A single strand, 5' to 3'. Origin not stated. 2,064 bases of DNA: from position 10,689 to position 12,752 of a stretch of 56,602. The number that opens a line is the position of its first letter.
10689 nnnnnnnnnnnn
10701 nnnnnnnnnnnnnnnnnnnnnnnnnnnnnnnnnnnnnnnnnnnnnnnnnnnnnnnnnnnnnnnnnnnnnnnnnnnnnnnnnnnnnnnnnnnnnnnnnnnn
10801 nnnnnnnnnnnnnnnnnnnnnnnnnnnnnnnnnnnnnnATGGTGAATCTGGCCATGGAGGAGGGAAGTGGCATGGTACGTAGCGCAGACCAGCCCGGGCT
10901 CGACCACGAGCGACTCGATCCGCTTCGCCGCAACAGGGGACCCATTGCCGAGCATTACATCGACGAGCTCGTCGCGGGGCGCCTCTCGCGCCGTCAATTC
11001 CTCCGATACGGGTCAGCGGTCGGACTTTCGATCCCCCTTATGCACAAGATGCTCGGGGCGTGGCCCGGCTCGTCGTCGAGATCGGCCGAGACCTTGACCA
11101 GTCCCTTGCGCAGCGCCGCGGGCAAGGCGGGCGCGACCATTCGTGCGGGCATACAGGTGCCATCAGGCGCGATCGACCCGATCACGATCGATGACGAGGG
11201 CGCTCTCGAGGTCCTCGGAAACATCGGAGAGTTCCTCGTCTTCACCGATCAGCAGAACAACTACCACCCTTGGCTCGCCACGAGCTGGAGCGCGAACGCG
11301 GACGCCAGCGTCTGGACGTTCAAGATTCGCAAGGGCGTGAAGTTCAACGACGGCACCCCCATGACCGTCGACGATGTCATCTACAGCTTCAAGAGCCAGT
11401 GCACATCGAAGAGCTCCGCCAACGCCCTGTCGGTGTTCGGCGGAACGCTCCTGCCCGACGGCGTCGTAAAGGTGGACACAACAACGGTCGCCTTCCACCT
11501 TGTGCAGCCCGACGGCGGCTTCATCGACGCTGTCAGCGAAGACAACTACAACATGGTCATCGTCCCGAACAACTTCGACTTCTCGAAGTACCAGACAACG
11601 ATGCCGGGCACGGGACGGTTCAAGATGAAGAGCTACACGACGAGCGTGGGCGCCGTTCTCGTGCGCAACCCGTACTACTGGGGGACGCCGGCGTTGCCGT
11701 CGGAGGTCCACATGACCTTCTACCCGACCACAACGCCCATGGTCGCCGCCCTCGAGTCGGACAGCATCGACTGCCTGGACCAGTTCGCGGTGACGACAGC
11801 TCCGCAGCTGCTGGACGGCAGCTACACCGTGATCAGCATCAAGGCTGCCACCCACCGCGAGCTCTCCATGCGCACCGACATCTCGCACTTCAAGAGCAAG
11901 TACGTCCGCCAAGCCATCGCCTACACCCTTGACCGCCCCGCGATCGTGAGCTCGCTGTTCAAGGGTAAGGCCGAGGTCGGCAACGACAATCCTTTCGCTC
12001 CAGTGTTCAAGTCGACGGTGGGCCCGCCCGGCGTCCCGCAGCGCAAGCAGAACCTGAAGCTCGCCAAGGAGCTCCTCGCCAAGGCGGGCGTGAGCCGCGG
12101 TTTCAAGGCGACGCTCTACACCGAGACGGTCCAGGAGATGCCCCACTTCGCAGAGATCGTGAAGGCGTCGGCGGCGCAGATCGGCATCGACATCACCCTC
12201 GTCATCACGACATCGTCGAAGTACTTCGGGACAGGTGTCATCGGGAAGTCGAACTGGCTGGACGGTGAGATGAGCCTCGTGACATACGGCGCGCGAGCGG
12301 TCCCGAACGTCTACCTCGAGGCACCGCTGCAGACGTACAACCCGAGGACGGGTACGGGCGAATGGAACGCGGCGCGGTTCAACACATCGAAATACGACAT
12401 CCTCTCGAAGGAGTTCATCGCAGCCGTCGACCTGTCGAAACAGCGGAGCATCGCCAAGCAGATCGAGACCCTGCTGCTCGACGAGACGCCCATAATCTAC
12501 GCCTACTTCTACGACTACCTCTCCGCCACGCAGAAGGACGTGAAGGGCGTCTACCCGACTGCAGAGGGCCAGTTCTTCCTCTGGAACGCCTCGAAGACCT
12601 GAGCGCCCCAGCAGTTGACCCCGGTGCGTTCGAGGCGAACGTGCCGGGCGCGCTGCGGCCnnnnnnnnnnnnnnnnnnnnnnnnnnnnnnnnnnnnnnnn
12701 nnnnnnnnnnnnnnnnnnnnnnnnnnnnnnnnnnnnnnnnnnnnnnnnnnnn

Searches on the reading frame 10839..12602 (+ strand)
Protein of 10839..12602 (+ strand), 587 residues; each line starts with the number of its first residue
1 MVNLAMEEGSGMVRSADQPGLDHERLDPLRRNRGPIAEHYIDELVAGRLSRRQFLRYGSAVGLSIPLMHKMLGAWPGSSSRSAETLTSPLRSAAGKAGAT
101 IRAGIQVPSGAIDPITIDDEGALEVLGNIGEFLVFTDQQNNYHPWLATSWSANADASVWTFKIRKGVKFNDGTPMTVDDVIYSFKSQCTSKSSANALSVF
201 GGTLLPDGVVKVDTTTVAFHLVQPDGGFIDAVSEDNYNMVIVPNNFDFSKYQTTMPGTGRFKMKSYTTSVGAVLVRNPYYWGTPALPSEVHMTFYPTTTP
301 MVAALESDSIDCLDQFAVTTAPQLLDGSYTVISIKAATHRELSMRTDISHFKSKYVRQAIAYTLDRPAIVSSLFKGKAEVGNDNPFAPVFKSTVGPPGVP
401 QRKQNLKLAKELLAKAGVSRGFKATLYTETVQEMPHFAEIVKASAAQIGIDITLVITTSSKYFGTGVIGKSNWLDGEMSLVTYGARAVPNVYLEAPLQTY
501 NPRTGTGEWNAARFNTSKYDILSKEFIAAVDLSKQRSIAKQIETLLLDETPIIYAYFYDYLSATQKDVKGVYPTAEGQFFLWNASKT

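Call 7: search_protein_families(library=pfam, proteins=[window:10839-12602:+], max_evalue=0.01)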
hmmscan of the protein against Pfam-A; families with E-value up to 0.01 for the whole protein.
window:10839-12602:+ (587 aa): 1 family
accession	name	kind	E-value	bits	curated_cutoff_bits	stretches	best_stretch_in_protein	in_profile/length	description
PF00496.27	SBP_bac_5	-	1.6e-69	235.2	32.4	1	142-480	2-341/368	Bacterial extracellular solute-binding proteins, family 5 Middle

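Call 8: search_protein_families(library=ncbifam, proteins=[window:10839-12602:+], max_evalue=0.01)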
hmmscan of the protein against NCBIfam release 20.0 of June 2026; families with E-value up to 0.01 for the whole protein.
window:10839-12602:+ (587 aa): 12 families
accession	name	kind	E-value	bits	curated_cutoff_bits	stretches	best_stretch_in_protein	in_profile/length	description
NF045468.1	Opp5A_nikA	equivalog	2.3e-37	128.6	600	1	101-581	20-482/488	nickel ABC transporter substrate-binding protein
TIGR02294.1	nickel_nikA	equivalog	8.6e-31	107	393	1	129-495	35-413/501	nickel ABC transporter substrate-binding protein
NF045467.1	Opp4A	equivalog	1.1e-26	93.2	650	1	93-417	29-379/556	oligopeptide ABC transporter substrate-binding protein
TIGR04028.1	SBP_KPN_01854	hypoth_equivalog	8.9e-21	74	468.5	1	125-376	26-292/509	TIGR04028 family ABC transporter substrate-binding protein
NF047575.1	opine_bind_CntA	exception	7.8e-19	67.6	800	1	123-423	59-365/535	staphylopine-dependent metal ABC transporter substrate-binding lipoprotein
NF011942.0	PRK15413.1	equivalog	1.7e-17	63.3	594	1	110-579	39-504/512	glutathione ABC transporter substrate-binding protein GsiB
NF043070.1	DppA_dipep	equivalog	2.1e-17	62.9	1005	1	140-571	72-519/535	dipeptide ABC transporter periplasmic-binding protein DppA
NF011684.0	PRK15104.1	equivalog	7.6e-15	54.6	947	1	111-559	51-512/543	oligopeptide ABC transporter substrate-binding protein OppA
NF011689.0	PRK15109.1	equivalog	5.9e-12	45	560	1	143-571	80-523/547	ABC transporter substrate-binding protein SapA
NF007287.0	PRK09755.1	equivalog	2.5e-09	36.5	1098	1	109-193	43-127/535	ABC transporter substrate-binding protein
NF043077.1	MMSYN1_0169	equivalog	0.00012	20.7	650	1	124-168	63-107/896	oligopeptide ABC transporter substrate-binding protein OppA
NF010149.0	PRK13626.1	equivalog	0.0027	16.4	476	1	143-299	165-308/552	HTH-type transcriptional regulator SgrR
